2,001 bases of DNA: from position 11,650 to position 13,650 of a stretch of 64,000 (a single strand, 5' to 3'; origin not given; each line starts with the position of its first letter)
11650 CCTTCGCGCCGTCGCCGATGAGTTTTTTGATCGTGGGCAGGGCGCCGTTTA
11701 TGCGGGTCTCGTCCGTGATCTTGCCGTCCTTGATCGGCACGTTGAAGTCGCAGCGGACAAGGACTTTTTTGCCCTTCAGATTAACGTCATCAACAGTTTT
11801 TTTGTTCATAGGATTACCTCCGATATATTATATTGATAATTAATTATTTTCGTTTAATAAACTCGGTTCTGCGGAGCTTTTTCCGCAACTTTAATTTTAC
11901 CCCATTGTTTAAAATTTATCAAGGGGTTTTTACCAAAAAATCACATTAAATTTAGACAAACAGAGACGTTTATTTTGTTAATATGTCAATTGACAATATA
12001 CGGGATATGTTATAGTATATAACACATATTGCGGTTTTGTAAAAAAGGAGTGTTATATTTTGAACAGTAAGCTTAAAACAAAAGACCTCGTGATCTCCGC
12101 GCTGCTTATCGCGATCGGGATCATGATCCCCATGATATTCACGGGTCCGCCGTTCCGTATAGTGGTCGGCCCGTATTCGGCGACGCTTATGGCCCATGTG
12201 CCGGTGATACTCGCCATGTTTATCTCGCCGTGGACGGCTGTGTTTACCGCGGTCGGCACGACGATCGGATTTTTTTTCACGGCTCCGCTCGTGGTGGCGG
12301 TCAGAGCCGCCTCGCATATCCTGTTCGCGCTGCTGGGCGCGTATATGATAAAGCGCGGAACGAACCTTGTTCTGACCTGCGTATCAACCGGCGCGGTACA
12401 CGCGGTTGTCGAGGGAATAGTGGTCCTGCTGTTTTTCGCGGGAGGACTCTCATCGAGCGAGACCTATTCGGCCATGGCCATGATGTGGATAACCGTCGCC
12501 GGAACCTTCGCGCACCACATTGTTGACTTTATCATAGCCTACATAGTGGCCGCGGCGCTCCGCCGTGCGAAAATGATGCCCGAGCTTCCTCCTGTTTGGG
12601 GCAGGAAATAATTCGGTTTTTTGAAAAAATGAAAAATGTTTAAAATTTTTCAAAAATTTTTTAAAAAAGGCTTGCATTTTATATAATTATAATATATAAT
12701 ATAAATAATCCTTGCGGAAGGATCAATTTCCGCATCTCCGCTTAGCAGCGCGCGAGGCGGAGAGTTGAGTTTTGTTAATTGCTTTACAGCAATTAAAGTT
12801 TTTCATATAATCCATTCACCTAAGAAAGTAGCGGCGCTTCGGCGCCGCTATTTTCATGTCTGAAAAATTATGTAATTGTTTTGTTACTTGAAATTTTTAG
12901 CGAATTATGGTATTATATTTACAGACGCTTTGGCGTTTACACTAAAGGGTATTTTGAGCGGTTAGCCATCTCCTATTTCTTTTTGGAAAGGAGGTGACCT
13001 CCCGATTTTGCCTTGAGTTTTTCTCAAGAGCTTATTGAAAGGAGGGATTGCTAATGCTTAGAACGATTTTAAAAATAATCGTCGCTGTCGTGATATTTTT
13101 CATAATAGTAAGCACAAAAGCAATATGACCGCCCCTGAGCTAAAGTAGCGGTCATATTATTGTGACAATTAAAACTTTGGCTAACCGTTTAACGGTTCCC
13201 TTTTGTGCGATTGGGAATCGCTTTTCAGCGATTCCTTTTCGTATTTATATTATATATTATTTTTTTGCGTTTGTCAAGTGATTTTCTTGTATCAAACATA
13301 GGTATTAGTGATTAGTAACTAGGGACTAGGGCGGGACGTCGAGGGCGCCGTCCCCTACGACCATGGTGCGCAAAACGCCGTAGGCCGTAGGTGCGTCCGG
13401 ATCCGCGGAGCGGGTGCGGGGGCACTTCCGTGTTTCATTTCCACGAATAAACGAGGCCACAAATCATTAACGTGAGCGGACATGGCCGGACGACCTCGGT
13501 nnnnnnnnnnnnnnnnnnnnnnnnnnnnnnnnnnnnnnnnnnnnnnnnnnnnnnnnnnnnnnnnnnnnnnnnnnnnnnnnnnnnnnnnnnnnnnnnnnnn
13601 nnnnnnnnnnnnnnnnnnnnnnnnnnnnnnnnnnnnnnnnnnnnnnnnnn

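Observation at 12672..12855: Small RNA A carries an unpaired segment complementary to SD-AUG-AAA-AA translation starts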

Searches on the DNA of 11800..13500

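Call 7: search_rna_families(source=window, start=11800, end=13500, threshold=evalue, max_evalue=10)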
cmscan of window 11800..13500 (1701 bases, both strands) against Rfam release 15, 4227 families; matches with E-value up to 10: 19.
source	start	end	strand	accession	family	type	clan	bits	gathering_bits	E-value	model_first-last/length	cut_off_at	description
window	13214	13268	-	RF02844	RefA9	Gene; antisense;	-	25.2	49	0.39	1-64/64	no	Enterococcus sRNA A9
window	12759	12858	+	RF02432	SpF25_sRNA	Gene; sRNA;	-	23.5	48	0.54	1-102/102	no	Streptococcus sRNA SpF25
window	12819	12893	-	RF02059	STnc50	Gene; sRNA;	-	22.7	55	0.64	1-84/84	no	Salmonella enterica sRNA STnc40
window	12625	12860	+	RF02545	SSU_trypano_mito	Gene; rRNA;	CL00111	22.3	60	0.047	1-623/623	no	Trypanosomatid mitochondrial small subunit ribosomal RNA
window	12819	12877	-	RF02064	STnc370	Gene; sRNA;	-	21.6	54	8.4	1-71/71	no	Enterobacterial sRNA STnc370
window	12572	12772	-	RF00125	IS128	Gene; sRNA;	-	20.9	80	0.17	1-209/209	no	IS128 RNA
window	12557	12721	+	RF02792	sRNA162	Gene; antisense;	-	20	78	1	1-190/190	no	Archaeal Small RNA 162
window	12820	12925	-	RF02618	SSRC34_2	Gene; sRNA;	-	19.8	48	3.2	1-125/125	no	Streptococcus sRNA 34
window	13126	13194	-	RF01393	isrJ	Gene; sRNA;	-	19.2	37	1.3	1-75/75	no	isrJ Hfq binding RNA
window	12745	12853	+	RF01796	frnS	Gene; sRNA;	-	19.2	60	2.7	1-119/119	no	Fumarate/nitrate reductase regulator sRNA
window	12824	12955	+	RF02694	RalA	Gene; sRNA;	-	19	170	0.23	1-179/179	no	RalR antitoxin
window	11807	11882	+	RF02701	PsrR1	Gene; sRNA;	-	18.6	42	1.9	1-79/79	no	Photosynthesis regulatory RNA1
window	12676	12811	-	RF02861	IR_84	Gene; sRNA;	-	18.4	51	3.4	1-186/186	no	Neisseria sRNA 84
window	13415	13461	-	RF04052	mir-466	Gene; miRNA;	-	17.8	85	4.5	17-63/80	no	mir-466 microRNA precursor family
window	12824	12922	-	RF04184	BTnc060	Gene; sRNA;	-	17.4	228.9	9.5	1-213/213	no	Bacteroides sRNA BTnc060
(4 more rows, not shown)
